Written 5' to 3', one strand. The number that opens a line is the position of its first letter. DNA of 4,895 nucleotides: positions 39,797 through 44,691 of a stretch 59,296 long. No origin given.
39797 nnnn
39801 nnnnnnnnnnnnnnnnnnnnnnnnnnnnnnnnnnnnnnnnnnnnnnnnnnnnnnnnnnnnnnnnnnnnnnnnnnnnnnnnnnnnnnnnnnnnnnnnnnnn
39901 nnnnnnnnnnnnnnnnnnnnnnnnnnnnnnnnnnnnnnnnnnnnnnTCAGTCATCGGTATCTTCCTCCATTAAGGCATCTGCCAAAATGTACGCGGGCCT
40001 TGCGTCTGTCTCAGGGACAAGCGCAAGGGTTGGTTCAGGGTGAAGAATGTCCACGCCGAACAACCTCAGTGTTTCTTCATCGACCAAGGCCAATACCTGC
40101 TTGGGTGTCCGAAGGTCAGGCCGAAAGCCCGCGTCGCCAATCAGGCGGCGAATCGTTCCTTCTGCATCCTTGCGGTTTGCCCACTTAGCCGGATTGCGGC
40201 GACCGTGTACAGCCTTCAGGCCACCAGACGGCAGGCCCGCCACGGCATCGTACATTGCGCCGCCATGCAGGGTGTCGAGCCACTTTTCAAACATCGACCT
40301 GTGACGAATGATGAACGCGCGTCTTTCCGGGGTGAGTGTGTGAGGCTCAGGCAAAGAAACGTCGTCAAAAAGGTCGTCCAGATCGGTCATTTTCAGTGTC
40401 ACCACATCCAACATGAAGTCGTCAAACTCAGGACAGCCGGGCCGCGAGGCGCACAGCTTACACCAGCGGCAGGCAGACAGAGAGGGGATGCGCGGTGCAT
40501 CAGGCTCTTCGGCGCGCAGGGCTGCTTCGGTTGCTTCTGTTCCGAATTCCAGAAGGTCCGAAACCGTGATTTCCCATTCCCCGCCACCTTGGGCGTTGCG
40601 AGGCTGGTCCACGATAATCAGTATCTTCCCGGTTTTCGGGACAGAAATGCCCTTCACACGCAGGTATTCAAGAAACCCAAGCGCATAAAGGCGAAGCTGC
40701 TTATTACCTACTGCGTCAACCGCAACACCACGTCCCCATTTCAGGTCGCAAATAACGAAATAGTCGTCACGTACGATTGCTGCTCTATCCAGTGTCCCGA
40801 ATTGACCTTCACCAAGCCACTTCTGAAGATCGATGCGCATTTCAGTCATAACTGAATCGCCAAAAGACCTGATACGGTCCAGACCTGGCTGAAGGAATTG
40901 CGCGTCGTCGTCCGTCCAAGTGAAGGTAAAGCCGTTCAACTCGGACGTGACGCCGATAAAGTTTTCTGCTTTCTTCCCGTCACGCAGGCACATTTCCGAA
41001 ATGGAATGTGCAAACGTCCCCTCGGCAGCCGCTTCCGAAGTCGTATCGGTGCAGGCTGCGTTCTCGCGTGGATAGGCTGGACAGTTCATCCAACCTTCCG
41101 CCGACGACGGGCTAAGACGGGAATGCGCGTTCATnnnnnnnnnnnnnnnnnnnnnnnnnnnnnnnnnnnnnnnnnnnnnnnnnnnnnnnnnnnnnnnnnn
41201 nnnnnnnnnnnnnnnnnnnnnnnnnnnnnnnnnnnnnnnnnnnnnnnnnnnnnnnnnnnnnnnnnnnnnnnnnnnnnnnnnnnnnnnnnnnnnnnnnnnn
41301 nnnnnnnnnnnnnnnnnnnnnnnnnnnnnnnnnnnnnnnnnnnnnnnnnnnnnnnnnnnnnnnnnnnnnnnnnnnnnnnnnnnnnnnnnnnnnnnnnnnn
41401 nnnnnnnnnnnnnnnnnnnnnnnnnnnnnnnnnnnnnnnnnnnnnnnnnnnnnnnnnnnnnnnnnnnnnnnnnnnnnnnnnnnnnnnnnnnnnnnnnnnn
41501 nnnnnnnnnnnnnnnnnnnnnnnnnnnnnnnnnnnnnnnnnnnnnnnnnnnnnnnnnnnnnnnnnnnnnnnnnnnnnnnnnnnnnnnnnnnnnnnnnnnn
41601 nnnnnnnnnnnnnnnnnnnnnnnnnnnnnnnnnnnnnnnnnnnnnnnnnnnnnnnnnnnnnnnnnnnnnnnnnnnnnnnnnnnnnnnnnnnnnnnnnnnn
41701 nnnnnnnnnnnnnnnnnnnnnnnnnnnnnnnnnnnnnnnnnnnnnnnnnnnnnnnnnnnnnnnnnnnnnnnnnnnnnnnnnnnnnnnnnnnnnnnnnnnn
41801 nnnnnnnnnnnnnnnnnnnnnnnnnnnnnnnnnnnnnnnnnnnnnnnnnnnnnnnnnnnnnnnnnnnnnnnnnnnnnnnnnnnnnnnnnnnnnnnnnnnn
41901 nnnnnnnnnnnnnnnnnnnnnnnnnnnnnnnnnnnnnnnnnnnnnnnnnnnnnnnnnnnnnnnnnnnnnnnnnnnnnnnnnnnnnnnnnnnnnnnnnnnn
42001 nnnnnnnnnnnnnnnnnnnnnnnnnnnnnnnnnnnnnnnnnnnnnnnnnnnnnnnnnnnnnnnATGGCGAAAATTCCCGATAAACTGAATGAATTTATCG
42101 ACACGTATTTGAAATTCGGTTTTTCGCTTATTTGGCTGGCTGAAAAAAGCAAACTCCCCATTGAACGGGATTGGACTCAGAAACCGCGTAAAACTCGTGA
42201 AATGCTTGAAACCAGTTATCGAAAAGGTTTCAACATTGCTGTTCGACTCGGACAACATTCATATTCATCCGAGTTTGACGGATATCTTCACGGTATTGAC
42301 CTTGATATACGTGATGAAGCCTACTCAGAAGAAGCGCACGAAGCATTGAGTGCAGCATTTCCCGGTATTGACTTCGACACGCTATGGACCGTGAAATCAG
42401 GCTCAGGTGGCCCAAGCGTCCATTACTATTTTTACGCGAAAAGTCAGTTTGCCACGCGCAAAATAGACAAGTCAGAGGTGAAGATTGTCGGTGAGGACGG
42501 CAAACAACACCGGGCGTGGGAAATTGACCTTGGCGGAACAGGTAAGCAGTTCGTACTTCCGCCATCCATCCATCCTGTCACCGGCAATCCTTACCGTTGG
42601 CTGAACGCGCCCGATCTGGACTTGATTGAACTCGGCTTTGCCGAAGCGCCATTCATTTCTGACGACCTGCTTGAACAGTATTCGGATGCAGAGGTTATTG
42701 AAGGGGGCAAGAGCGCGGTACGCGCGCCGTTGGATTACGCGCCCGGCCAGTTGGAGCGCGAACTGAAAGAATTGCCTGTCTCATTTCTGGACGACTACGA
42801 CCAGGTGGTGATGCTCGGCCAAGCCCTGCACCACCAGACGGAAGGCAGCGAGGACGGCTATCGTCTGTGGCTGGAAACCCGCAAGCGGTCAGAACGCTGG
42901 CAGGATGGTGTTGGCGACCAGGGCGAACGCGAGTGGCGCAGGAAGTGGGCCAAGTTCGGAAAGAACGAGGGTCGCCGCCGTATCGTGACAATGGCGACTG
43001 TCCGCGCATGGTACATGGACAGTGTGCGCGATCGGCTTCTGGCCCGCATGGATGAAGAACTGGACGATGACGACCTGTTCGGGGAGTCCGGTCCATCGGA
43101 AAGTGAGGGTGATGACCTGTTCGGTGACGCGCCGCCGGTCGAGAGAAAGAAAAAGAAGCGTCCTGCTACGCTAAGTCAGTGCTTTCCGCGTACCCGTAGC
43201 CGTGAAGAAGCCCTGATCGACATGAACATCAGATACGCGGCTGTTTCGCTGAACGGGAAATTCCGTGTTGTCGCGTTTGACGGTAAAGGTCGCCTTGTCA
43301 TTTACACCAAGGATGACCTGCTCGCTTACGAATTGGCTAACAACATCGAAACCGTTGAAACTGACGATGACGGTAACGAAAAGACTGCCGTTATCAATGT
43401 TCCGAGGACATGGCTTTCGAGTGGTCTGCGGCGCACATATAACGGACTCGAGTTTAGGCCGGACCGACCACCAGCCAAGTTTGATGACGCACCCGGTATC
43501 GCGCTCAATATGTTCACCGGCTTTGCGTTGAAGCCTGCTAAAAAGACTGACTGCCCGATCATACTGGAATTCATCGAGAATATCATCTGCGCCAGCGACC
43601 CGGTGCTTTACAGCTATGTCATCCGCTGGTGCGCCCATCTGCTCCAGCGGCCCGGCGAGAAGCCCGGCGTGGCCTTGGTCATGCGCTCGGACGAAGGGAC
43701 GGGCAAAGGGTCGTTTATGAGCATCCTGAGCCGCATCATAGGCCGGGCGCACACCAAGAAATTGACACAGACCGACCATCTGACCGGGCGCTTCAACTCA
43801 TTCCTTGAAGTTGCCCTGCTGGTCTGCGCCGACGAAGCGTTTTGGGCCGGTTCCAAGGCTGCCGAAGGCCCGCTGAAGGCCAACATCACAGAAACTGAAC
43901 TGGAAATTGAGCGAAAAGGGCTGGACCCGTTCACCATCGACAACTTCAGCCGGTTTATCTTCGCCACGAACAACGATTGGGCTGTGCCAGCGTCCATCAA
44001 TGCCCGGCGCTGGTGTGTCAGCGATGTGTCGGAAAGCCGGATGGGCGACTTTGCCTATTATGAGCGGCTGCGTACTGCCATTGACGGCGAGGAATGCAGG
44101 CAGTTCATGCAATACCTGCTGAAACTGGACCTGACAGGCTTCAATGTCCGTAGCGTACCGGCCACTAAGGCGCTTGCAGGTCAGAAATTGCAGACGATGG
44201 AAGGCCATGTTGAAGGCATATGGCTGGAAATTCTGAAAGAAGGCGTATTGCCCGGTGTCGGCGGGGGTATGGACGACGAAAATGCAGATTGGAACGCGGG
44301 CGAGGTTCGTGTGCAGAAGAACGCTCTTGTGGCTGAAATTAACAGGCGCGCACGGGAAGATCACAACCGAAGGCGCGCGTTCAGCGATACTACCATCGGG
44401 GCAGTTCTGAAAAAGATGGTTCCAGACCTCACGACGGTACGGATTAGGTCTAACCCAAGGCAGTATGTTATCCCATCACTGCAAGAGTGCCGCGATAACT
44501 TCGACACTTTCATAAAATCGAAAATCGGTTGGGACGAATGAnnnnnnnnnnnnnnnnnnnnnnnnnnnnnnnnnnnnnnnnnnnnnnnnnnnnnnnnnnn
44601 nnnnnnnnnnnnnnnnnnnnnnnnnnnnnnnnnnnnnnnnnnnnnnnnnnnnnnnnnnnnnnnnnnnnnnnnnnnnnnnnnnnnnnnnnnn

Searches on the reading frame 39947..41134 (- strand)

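Call 26: search_protein_families(library=pfam, proteins=[window:39947-41134:-], max_evalue=0.001)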
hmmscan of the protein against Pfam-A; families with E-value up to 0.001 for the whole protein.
window:39947-41134:- (395 aa): 2 families
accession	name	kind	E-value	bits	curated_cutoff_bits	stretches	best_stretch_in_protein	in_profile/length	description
PF10926.14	DUF2800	-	1.7e-49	169.4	21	1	4-380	1-368/368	Protein of unknown function (DUF2800)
PF12705.13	PDDEXK_1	-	1.8e-05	25.2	22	1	7-235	2-247/247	PD-(D/E)XK nuclease superfamily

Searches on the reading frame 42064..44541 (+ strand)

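Call 27: search_protein_families(library=pfam, proteins=[window:42064-44541:+], max_evalue=0.001)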
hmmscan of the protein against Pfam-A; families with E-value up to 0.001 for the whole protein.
window:42064-44541:+ (825 aa): 3 families
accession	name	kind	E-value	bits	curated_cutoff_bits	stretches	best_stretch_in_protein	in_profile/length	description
PF19263.5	DUF5906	-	2e-22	80.4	27.6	1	541-649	2-114/114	Family of unknown function (DUF5906)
PF09250.16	Prim-Pol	-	1.4e-15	58.5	22.8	1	15-190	4-150/158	Bifunctional DNA primase/polymerase, N-terminal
PF08707.16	PriCT_2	-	8.5e-09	36.1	22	1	232-316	3-76/77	Primase C terminal 2 (PriCT-2)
